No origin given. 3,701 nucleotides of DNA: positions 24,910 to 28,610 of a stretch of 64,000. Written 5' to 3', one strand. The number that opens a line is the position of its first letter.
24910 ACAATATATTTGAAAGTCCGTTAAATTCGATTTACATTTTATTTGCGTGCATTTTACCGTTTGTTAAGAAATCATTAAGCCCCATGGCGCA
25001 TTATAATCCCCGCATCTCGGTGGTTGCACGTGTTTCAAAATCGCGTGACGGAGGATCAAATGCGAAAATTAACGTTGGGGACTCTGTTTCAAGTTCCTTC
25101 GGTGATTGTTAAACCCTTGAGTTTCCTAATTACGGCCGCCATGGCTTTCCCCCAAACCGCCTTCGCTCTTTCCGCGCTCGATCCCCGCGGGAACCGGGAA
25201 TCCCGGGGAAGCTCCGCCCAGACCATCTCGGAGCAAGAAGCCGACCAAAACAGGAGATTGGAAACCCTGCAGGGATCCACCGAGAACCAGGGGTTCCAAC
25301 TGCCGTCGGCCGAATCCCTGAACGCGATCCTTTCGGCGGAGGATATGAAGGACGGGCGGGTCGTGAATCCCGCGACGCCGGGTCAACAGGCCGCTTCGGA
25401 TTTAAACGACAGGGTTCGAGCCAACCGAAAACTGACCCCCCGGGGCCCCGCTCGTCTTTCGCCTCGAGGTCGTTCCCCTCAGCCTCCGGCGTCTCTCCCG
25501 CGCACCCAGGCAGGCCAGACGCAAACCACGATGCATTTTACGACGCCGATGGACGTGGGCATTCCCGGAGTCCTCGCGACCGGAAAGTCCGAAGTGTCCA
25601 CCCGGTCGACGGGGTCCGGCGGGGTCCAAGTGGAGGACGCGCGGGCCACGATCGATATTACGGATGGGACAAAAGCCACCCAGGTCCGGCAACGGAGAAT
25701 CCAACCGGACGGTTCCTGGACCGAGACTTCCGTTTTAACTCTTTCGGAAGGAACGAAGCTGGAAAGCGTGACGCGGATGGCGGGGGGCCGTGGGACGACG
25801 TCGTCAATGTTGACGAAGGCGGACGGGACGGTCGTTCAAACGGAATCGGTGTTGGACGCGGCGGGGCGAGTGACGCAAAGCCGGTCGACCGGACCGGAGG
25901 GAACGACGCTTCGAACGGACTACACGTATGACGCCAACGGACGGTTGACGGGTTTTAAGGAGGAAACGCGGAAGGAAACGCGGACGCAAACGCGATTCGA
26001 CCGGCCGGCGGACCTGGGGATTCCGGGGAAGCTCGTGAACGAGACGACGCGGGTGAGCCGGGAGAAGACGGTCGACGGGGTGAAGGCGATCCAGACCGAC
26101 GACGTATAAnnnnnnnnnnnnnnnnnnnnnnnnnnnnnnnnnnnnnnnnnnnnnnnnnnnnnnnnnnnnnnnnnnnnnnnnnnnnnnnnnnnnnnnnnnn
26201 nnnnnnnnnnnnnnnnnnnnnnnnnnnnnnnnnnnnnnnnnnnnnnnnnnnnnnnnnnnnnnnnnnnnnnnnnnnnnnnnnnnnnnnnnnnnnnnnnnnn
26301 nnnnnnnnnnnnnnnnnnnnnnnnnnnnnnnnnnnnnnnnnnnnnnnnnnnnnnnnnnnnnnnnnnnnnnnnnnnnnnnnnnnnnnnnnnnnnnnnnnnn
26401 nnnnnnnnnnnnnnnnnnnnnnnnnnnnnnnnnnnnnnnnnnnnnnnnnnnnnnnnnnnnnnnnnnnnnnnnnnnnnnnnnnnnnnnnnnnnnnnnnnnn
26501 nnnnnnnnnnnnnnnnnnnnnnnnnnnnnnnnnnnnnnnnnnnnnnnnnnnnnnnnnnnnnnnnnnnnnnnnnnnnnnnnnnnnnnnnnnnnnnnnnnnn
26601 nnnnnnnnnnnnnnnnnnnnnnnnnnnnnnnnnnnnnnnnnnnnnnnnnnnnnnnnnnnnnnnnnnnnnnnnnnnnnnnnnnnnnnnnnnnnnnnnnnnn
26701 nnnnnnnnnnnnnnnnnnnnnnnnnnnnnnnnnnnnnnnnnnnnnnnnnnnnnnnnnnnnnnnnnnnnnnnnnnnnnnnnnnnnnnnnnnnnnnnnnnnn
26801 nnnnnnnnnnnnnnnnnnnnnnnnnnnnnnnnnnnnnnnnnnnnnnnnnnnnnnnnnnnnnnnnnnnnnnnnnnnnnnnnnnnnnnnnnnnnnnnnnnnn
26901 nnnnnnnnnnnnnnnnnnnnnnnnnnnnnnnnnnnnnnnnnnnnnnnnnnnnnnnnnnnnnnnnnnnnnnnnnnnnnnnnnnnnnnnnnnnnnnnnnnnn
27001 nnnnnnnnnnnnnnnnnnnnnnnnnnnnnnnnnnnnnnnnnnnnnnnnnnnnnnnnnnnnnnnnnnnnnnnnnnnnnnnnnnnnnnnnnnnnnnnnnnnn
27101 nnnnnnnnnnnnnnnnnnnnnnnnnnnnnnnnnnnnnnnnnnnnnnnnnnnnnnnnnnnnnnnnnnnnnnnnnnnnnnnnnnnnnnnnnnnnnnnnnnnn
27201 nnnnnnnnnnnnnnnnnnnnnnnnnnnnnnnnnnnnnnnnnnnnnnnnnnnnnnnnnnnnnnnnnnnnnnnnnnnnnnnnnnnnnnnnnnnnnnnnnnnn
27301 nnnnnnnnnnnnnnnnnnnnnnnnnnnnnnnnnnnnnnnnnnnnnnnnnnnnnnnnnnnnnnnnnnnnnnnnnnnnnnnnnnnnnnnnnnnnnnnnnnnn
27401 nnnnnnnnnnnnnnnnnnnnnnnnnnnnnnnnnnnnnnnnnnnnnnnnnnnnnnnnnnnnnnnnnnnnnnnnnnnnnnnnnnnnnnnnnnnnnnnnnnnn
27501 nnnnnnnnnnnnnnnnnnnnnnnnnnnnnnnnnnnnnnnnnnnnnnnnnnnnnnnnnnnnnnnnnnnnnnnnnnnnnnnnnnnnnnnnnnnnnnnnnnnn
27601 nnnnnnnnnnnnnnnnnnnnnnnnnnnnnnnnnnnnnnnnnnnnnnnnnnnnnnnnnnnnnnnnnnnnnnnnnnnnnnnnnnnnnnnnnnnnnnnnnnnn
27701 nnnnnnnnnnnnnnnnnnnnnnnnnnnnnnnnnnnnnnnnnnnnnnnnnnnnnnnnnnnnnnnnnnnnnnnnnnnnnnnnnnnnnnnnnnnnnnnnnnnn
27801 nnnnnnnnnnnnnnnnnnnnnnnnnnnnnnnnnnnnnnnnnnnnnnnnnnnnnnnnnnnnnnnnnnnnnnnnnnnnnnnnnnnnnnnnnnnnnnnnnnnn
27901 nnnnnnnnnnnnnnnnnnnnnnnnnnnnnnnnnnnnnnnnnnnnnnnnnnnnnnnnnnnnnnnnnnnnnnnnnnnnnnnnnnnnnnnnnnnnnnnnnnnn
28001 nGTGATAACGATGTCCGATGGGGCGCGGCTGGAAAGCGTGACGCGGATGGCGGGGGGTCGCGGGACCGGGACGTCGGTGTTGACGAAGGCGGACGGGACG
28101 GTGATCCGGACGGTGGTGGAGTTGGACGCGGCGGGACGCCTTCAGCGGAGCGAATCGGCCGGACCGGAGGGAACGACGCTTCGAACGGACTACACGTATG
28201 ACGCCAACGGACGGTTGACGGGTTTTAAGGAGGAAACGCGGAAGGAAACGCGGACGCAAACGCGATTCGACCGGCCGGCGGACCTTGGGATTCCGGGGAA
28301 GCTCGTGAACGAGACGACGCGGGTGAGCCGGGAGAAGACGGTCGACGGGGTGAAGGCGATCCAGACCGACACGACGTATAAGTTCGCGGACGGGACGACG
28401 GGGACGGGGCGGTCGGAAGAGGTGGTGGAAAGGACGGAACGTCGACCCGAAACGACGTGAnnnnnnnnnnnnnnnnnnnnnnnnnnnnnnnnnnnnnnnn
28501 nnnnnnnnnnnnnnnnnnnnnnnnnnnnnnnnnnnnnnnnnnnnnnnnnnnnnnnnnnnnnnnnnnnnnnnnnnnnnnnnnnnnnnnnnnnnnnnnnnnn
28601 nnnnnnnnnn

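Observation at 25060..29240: A ~4.2-kb gene built from about 7.7 near-identical 455-bp tandem repeats encoding YD/RHS-like units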

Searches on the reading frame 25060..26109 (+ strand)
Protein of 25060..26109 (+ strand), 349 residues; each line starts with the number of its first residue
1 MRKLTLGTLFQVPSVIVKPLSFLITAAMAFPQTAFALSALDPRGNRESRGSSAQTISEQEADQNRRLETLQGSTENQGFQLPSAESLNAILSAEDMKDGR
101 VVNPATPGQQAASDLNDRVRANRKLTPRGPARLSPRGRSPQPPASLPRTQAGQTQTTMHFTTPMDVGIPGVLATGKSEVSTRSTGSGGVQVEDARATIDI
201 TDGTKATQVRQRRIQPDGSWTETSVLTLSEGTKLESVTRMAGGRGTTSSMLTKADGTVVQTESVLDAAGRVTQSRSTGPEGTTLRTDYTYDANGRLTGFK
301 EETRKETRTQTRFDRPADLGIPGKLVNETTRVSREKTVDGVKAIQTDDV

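Call 11: search_protein_families(library=pfam, max_evalue=1, proteins=[window:25060-26109:+])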
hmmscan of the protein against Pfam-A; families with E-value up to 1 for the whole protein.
window:25060-26109:+ (349 aa): 1 family
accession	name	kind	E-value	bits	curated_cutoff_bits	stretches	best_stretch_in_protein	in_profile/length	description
PF05593.20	RHS_repeat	-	3e-05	24.8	22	1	266-297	2-29/38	RHS Repeat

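Call 27: search_protein_representatives(protein=window:25060-26097:+)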
Query: 346 residues. Proteins with E-value up to 0.001 (for the whole library): 11; up to 1e-10: 3; up to 1e-30: 2. The best 11 are listed.
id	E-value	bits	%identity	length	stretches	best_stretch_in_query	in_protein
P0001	2.3e-214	727.1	100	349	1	1-346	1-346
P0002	2.7e-49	184.9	37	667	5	152-334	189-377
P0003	6.3e-17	78.6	55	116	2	197-282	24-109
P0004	1.2e-08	51.5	37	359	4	252-300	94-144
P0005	1.8e-06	44.3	40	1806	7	32-74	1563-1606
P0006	8.3e-05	38.8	32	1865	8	217-297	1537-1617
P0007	2.9e-04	37.0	44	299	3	262-316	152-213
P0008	5.4e-04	36.2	31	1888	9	207-311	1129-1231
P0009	5.5e-04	36.1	36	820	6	38-75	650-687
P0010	5.6e-04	36.1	45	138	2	263-304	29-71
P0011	9.8e-04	35.3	32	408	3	230-296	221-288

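Call 30: find_encoding_contigs(protein=window:25060-26109:+, flank=10000, max_places=6)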
Protein window:25060-26109:+ (349 aa): no gene with exactly this product is on record in the collection.

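Call 31: find_encoding_contigs(protein=P0002, flank=10000, max_places=6)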
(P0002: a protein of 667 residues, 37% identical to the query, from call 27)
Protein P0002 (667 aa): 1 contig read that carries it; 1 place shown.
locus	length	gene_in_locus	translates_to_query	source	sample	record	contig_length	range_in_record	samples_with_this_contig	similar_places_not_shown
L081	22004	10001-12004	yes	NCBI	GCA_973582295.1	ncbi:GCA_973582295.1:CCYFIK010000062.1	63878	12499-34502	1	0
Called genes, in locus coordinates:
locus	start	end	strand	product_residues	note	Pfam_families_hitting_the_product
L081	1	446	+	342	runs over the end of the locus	PF27675:YCF81_N (weak), PF01850:PIN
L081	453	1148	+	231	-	PF01128:IspD, PF12804:NTP_transf_3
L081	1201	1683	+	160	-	PF02542:YgbB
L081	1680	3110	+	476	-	PF01406:tRNA-synt_1e, PF09334:tRNA-synt_1g (faint), PF01921:tRNA-synt_1f (weak), PF09190:DALR_2 (weak), PF23493:CysS_C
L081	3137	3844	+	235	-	PF08032:SpoU_sub_bind, PF00588:SpoU_methylase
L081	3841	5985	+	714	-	-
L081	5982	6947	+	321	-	PF00535:Glycos_transf_2, PF13641:Glyco_tranf_2_3 (weak)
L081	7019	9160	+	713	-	-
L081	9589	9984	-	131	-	-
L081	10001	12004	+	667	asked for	-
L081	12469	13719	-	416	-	PF12242:Eno-Rase_NADH_b, PF12241:Enoyl_reductase, PF07055:Eno-Rase_FAD_bd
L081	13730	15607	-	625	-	PF00009:GTP_EFTU, PF01926:MMR_HSR1 (faint), PF22042:EF-G_D2, PF03144:GTP_EFTU_D2, PF00679:EFG_C, PF21018:BipA_C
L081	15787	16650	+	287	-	PF00781:DAGK_cat, PF19279:YegS_C (weak)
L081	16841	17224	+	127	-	PF13482:RNase_H_2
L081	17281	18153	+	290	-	PF00763:THF_DHG_CYH, PF02882:THF_DHG_CYH_C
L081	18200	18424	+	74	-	PF00313:CSD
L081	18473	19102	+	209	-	-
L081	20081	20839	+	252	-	PF00119:ATP-synt_A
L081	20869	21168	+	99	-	PF00137:ATP-synt_C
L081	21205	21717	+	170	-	PF00430:ATP-synt_B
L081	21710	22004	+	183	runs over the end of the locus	PF00213:OSCP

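Call 63: list_cluster_members(proteins=[P0002, P0001])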
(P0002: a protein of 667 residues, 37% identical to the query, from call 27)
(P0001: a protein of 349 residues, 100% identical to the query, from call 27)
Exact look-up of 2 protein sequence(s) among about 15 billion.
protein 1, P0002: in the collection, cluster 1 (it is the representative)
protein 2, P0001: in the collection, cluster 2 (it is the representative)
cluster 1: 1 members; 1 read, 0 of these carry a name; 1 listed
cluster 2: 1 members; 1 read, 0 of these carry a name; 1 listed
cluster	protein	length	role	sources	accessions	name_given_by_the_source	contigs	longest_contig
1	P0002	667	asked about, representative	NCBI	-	-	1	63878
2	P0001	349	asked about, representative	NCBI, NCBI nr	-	-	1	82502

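Call 64: search_protein_families(library=phrogs, max_evalue=0.01, proteins=[L081:9341-12001:+])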
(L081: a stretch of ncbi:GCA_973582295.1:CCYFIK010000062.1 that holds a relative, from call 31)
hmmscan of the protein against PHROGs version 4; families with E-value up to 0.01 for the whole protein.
L081:9341-12001:+ (887 aa): 2 families
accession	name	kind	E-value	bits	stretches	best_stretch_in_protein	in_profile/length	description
phrog_10262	-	unknown function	0.0032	18.7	0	192-233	27-68/74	-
phrog_15777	-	unknown function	0.0045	18.1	0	374-383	9-18/39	-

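Call 65: search_protein_families(library=pfam, max_evalue=1, proteins=[L081:9341-12001:+, L081:7019-9157:+, L081:3841-5982:+])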
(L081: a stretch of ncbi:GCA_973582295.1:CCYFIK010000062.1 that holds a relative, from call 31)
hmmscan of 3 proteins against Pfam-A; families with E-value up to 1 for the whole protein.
L081:9341-12001:+ (887 aa): 6 families
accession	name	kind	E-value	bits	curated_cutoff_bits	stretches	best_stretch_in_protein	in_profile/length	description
PF05593.20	RHS_repeat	-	0.0024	18.7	22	1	271-299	5-29/38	RHS Repeat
PF22693.1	MACPF_1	-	0.014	15.6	27.5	0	421-479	59-117/265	Fungal MACPF-like domain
PF03781.23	FGE-sulfatase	-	0.015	15.4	23.3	1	438-501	131-194/255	Sulfatase-modifying factor enzyme 1-like domain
PF16967.11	TcfC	-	0.016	15.2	29.4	0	611-637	21-47/68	E-set like domain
PF00608.22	Adeno_shaft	-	0.048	13.8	30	0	443-461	25-44/44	Adenoviral fibre protein (repeat/shaft region)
PF19209.5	CoV_S1_C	-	0.3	11.7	27.1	0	284-304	23-43/58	Coronavirus spike glycoprotein S1, C-terminal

L081:7019-9157:+ (713 aa): 1 family
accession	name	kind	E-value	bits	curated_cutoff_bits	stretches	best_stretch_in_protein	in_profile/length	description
PF15819.10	Fibin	-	0.018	15.2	27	1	560-626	109-173/190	Fin bud initiation factor homologue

L081:3841-5982:+ (714 aa): 3 families
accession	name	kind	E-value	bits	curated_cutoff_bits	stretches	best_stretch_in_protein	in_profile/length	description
PF13231.12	PMT_2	-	0.00015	22.5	26.1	1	102-236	18-151/160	Dolichyl-phosphate-mannose-protein mannosyltransferase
PF11209.13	LmeA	-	0.002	18.7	27.3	1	563-701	66-210/217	LmeA-like phospholipid-binding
PF03901.23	Glyco_transf_22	-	0.09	12.4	23.8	1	272-337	255-320/414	Alg9-like mannosyltransferase family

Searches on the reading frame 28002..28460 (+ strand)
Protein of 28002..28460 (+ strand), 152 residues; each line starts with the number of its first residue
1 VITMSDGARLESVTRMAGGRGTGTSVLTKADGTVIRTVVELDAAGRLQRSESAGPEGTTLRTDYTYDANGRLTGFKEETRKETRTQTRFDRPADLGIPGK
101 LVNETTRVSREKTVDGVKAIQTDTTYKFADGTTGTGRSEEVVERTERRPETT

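Call 11: search_protein_families(library=pfam, max_evalue=1, proteins=[window:28002-28460:+])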
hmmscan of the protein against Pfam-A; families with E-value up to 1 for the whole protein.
window:28002-28460:+ (152 aa): 3 families
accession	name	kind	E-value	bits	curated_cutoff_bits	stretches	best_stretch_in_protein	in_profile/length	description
PF05593.20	RHS_repeat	-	8.4e-06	26.5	22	1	42-73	2-29/38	RHS Repeat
PF19209.5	CoV_S1_C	-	0.082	13.5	27.1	0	64-81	29-46/58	Coronavirus spike glycoprotein S1, C-terminal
PF19653.4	DUF6156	-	0.12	13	27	1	33-91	34-90/96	Family of unknown function (DUF6156)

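Call 12: search_protein_families(library=ncbifam, max_evalue=1, proteins=[window:28002-28460:+])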
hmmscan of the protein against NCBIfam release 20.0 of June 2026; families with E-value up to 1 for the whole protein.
window:28002-28460:+ (152 aa): 3 families
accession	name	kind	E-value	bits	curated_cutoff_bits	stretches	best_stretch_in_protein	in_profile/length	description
TIGR01643.1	YD_repeat_2x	repeat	0.0034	17.9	15.8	2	42-74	2-30/42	YD repeat-containing protein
NF003020.0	PRK03879.2-1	equivalog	0.03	14.4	154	1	93-144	27-79/100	ribonuclease P protein component 1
TIGR00637.1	ModE_repress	subfamily_domain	0.11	12.5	98.5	1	13-44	49-80/100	ModE molybdate transport repressor domain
